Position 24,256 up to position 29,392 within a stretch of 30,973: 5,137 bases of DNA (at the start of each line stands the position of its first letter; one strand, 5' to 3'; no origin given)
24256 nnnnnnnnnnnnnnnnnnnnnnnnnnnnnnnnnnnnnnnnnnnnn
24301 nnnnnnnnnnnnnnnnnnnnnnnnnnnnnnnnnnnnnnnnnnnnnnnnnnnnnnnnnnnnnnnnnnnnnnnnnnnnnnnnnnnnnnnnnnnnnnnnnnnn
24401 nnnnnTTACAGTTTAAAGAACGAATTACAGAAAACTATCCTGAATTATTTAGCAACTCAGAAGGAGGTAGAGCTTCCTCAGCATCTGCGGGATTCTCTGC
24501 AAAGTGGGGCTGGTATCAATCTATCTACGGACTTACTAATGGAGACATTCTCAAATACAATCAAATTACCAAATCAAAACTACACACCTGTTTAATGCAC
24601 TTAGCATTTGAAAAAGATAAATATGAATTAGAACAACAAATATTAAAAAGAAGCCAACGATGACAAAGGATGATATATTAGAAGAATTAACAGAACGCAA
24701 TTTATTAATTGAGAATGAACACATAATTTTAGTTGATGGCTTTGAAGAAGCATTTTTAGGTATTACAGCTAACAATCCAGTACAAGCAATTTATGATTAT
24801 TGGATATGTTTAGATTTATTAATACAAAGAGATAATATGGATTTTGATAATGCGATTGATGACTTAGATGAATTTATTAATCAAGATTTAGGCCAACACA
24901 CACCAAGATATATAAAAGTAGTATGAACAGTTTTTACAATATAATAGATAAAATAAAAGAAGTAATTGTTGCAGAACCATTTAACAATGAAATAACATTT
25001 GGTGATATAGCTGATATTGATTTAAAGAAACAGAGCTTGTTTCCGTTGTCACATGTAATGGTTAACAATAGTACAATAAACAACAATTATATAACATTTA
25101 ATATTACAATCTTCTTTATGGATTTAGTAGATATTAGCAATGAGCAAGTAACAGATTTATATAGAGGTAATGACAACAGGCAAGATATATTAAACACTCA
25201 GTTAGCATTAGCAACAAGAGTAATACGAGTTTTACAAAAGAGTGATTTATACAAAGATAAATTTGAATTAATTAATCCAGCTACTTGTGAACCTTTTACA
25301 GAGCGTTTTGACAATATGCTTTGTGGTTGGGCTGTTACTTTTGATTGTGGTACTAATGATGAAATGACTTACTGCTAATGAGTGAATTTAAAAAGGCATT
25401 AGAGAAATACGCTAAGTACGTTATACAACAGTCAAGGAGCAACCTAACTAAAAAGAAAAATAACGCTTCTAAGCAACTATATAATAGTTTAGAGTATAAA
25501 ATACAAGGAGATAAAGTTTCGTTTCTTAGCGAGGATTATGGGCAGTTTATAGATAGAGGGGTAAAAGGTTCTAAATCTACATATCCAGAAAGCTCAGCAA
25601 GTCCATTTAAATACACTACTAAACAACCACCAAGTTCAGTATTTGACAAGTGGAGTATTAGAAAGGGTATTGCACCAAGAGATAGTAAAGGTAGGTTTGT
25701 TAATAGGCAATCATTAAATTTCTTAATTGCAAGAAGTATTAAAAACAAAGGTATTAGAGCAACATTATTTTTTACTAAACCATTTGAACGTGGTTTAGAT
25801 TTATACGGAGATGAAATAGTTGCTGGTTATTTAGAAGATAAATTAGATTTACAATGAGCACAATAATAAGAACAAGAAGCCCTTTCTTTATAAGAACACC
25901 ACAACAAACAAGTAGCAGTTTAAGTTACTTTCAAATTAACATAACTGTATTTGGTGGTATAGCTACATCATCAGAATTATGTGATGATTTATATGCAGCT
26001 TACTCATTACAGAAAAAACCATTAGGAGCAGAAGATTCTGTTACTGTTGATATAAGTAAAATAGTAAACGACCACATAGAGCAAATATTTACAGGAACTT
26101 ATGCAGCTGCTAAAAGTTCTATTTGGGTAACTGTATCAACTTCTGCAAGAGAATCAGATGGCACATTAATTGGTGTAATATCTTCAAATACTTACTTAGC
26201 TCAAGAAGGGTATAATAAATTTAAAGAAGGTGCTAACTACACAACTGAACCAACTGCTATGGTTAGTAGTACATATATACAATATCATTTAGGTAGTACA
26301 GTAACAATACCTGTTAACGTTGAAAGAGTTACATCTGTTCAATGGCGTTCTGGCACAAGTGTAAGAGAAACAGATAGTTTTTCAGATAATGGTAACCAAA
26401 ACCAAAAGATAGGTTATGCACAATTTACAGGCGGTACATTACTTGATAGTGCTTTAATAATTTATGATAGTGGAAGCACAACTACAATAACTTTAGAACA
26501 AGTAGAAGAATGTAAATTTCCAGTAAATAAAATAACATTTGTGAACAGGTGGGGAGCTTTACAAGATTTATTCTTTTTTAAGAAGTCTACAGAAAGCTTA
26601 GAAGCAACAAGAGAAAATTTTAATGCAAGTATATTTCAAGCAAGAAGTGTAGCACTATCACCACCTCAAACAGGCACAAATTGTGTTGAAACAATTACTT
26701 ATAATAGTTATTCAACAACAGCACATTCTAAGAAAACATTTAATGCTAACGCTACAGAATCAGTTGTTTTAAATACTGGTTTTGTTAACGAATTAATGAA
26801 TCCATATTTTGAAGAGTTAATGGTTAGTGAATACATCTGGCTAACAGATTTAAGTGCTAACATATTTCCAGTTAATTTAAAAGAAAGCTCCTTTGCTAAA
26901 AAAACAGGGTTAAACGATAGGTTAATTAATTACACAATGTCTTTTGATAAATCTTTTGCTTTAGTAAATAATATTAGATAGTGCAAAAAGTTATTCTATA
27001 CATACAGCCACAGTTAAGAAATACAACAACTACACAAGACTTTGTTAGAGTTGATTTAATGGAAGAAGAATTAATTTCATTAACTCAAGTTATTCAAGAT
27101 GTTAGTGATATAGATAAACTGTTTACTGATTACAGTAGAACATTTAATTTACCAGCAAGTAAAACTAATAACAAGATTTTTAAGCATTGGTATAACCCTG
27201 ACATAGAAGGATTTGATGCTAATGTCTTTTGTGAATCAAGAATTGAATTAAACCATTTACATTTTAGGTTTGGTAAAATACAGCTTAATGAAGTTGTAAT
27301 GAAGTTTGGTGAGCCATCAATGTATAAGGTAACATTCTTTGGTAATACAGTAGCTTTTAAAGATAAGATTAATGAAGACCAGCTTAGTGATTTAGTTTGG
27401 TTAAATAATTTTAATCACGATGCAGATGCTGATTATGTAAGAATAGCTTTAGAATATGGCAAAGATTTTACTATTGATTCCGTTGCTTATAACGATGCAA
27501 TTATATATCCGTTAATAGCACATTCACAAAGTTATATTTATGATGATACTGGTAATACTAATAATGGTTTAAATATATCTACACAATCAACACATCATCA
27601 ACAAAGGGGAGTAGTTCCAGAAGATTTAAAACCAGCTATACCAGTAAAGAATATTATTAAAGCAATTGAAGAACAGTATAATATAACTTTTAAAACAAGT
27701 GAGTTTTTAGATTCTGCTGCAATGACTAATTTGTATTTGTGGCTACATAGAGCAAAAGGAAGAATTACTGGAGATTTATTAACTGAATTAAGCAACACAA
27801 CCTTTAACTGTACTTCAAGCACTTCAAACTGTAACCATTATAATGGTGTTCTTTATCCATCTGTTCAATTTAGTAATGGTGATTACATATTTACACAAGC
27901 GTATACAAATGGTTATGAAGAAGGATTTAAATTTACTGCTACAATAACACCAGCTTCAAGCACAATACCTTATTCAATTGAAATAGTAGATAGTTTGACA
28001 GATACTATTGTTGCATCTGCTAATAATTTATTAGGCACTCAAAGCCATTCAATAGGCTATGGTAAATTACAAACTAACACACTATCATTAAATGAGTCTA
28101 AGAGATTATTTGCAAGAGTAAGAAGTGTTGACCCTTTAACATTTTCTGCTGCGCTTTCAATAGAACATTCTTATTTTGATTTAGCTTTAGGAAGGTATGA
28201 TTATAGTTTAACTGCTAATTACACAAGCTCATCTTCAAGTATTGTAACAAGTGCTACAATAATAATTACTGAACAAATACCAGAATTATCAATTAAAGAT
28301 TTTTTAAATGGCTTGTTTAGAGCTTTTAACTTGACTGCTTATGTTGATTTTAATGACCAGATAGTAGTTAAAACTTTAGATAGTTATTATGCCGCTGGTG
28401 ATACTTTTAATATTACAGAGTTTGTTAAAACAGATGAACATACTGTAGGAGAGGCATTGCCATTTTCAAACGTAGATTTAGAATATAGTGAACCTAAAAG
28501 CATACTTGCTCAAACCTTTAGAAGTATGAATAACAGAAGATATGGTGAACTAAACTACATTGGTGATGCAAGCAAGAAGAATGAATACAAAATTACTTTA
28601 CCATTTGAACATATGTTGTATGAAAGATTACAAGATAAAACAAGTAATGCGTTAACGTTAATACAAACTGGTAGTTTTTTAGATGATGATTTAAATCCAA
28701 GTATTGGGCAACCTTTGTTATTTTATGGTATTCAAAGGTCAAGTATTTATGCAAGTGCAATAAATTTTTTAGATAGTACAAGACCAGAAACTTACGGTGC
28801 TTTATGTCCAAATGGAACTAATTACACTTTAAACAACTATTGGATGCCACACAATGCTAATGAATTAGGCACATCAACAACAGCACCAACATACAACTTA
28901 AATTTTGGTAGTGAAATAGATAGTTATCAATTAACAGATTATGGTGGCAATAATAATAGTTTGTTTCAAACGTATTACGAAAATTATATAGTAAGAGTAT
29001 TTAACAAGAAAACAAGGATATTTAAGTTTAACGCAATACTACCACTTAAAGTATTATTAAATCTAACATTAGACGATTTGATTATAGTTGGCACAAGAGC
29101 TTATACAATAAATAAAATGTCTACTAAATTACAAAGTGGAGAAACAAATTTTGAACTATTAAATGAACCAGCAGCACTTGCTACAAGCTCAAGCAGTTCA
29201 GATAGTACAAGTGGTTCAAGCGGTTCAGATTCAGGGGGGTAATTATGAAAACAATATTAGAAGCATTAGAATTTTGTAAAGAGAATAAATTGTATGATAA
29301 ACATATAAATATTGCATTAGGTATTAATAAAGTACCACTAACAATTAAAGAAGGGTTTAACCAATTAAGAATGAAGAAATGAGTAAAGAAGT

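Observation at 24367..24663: Candidate -1 programmed frameshift on a T9 run in the first virion-operon gene (G/GT-like chaperone pair at a non-canonical position)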

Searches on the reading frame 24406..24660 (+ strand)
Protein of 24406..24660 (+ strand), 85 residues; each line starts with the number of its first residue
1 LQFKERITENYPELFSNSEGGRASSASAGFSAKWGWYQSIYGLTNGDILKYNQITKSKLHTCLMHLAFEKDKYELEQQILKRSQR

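Call 100: find_homologous_proteins(query=window:24406-24660:+, max_evalue=0.001)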
Query seq(85 aa) (85 aa): 29 proteins with E <= 0.001 among 31 candidates.
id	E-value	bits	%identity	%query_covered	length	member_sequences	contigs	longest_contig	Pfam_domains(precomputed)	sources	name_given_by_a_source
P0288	2.9e-48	179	96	100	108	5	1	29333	-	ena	-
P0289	1.6e-38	148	86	91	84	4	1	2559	-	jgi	jgi:hypothetical protein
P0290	2.0e-32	128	73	94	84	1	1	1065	-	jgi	jgi:hypothetical protein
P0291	1.6e-31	125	69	95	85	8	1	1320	-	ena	-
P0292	7.9e-31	123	68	99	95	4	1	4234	-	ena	-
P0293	2.1e-30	122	67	96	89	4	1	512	-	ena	-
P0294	4.2e-30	121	64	100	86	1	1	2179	-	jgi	jgi:hypothetical protein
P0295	8.1e-30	120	64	94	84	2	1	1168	-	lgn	-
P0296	7.1e-29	117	61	100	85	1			-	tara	tara:strand:- start:1390 stop:1647 length:258 start_codon:yes stop_codon:yes gene_type:complete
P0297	3.3e-28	115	65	100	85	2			-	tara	tara:strand:+ start:119 stop:376 length:258 start_codon:yes stop_codon:yes gene_type:complete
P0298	2.2e-27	112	61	100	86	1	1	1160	-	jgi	jgi:hypothetical protein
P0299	3.4e-27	112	57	96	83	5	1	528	-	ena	-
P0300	1.0e-26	110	61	100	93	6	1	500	-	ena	-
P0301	1.7e-26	109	55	96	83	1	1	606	-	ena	-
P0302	2.5e-26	109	59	96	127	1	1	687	-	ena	-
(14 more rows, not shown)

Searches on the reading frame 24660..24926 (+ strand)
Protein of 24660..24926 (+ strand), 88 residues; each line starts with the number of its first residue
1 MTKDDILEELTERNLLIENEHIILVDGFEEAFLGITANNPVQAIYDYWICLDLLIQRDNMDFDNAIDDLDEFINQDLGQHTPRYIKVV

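Call 5: search_protein_families(library=pfam, max_evalue=1, proteins=[window:24660-24926:+])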
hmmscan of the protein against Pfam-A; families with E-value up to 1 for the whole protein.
window:24660-24926:+ (88 aa): 0 families

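Call 6: search_protein_families(library=phrogs, max_evalue=0.01, proteins=[window:24660-24926:+])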
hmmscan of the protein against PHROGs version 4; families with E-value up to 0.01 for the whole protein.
window:24660-24926:+ (88 aa): 1 family
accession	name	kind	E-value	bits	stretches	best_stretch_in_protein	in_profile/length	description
phrog_13182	-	unknown function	9.1e-13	49.4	1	14-87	77-152/166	-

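Call 66: search_protein_families(library=ncbifam, max_evalue=0.1, proteins=[window:24660-24926:+])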
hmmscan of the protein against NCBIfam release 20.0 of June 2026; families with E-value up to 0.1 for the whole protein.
window:24660-24926:+ (88 aa): 0 families

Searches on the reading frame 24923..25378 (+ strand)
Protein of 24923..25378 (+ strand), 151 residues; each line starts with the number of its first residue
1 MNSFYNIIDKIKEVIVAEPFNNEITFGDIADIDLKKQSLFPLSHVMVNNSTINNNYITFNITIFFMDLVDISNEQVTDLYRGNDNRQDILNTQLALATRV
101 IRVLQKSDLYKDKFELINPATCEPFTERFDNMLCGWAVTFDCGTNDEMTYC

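Call 5: search_protein_families(library=pfam, max_evalue=1, proteins=[window:24923-25378:+])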
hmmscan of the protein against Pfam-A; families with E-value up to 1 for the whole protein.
window:24923-25378:+ (151 aa): 2 families
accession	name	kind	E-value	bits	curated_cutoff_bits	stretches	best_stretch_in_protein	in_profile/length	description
PF23680.1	YecU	-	0.029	15.3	27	1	26-52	13-39/58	YecU-like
PF23945.1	DUF7279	-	0.25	11.7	24.5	1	130-150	5-25/53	Family of unknown function (DUF7279)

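Call 6: search_protein_families(library=phrogs, max_evalue=0.01, proteins=[window:24923-25378:+])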
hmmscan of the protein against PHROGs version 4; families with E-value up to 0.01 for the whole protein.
window:24923-25378:+ (151 aa): 1 family
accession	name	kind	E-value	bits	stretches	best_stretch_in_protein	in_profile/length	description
phrog_30964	-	unknown function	8.8e-14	52.9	1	1-146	1-132/138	-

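Call 66: search_protein_families(library=ncbifam, max_evalue=0.1, proteins=[window:24923-25378:+])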
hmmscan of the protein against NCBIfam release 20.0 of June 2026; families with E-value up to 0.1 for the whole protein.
window:24923-25378:+ (151 aa): 1 family
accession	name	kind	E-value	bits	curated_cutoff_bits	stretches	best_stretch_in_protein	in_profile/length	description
NF002587.0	PRK02240.1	subfamily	0.03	14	306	0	105-134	33-61/257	GTP cyclohydrolase IIa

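Call 81: search_solved_structures(query=window:24923-25378:+, max_evalue=1)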
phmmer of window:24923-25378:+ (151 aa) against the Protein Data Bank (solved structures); distinct sequences matched with E-value up to 1: 4.
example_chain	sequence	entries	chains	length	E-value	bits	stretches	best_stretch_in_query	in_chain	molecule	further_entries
9k9w_a9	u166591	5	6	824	0.025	17.7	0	97-114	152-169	Glr1262 protein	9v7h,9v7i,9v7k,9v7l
7x5e_A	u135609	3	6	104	0.32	14.1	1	52-117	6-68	Transcription factor MafG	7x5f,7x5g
8imn_5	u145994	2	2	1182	0.33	14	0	99-137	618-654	CpcN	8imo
3a5t_A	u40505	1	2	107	0.34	14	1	50-117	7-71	Transcription factor MafG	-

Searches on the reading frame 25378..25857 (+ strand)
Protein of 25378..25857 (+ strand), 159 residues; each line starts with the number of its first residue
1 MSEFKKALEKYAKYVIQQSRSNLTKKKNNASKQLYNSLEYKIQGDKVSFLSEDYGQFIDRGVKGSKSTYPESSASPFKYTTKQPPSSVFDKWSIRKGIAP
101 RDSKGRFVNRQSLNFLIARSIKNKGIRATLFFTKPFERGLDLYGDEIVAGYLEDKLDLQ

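Call 5: search_protein_families(library=pfam, max_evalue=1, proteins=[window:25378-25857:+])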
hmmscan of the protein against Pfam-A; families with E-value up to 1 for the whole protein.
window:25378-25857:+ (159 aa): 0 families

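Call 6: search_protein_families(library=phrogs, max_evalue=0.01, proteins=[window:25378-25857:+])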
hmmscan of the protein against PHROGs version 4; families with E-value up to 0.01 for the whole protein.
window:25378-25857:+ (159 aa): 1 family
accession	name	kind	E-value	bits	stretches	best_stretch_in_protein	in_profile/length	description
phrog_29822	-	unknown function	2.4e-28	100.7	1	3-151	2-152/162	-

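Call 66: search_protein_families(library=ncbifam, max_evalue=0.1, proteins=[window:25378-25857:+])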
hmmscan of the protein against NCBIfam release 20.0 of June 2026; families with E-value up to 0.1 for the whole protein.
window:25378-25857:+ (159 aa): 0 families

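Call 78: search_solved_structures(query=window:25378-25857:+, max_evalue=1)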
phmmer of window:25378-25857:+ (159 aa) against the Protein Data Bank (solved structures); distinct sequences matched with E-value up to 1: 1.
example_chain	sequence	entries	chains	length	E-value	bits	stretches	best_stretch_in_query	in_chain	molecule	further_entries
4q9a_A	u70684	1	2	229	0.41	13.8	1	44-105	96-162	Tat pathway signal sequence domain protein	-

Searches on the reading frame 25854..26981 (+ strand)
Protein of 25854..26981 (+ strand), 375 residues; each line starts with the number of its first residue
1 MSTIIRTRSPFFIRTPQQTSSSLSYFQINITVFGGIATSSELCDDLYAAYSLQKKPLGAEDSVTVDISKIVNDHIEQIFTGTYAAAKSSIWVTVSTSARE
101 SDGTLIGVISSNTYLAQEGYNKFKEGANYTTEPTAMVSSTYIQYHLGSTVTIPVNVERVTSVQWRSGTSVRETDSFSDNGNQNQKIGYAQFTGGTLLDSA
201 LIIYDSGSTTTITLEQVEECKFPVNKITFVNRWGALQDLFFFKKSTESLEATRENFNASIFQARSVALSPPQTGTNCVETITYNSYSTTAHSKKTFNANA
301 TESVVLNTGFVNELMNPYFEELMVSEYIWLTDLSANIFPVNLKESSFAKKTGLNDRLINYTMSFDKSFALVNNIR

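Call 5: search_protein_families(library=pfam, max_evalue=1, proteins=[window:25854-26981:+])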
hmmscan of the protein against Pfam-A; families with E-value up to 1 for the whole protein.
window:25854-26981:+ (375 aa): 0 families

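Call 6: search_protein_families(library=phrogs, max_evalue=0.01, proteins=[window:25854-26981:+])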
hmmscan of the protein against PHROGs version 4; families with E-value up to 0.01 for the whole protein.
window:25854-26981:+ (375 aa): 1 family
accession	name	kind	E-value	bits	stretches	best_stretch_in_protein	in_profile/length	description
phrog_35281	-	unknown function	5.5e-18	66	1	53-372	177-472/474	-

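Call 66: search_protein_families(library=ncbifam, max_evalue=0.1, proteins=[window:25854-26981:+])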
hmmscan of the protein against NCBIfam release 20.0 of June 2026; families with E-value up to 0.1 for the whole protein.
window:25854-26981:+ (375 aa): 0 families

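Call 79: search_solved_structures(query=window:25854-26981:+, max_evalue=1)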
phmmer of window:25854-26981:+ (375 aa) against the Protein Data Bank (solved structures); distinct sequences matched with E-value up to 1: 0.

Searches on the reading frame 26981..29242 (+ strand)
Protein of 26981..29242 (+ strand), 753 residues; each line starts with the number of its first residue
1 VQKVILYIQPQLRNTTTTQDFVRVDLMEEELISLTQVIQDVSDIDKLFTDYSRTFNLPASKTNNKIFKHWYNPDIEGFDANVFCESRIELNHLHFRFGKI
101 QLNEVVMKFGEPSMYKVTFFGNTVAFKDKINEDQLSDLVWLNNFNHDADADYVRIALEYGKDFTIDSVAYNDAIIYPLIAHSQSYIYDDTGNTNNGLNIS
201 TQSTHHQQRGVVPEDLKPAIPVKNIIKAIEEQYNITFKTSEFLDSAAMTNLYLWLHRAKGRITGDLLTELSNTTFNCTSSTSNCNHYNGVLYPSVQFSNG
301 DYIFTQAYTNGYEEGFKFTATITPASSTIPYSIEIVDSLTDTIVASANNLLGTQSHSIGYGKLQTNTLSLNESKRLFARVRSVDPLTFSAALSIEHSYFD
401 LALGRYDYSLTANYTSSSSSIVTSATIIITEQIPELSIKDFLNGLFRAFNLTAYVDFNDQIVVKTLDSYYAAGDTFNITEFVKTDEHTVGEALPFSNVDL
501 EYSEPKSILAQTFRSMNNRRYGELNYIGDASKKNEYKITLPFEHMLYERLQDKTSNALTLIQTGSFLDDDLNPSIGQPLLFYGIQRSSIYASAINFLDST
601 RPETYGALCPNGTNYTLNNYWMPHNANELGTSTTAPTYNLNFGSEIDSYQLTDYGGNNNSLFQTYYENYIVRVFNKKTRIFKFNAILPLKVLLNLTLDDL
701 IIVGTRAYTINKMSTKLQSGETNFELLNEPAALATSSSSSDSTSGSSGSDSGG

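Call 5: search_protein_families(library=pfam, max_evalue=1, proteins=[window:26981-29242:+])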
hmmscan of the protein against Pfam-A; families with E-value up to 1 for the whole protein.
window:26981-29242:+ (753 aa): 1 family
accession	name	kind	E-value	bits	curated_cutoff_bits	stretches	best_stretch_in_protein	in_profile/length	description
PF00874.25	PRD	-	0.083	13.6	23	0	224-261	2-38/90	PRD domain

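Call 6: search_protein_families(library=phrogs, max_evalue=0.01, proteins=[window:26981-29242:+])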
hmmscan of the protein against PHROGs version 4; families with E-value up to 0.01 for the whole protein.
window:26981-29242:+ (753 aa): 1 family
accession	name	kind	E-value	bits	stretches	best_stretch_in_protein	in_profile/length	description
phrog_38559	-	unknown function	8.3e-54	184.1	2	9-257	2-238/754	-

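Call 66: search_protein_families(library=ncbifam, max_evalue=0.1, proteins=[window:26981-29242:+])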
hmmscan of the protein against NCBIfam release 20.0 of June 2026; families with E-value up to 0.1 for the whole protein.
window:26981-29242:+ (753 aa): 0 families

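Call 80: search_solved_structures(query=window:26981-29242:+, max_evalue=1)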
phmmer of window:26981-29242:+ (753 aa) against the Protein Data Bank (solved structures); distinct sequences matched with E-value up to 1: 0.
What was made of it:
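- Tried and rejected: PDB sequence searches for the neighbouring 151-, 159-, 375- and 753-aa proteins gave nothing (calls 78-81).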
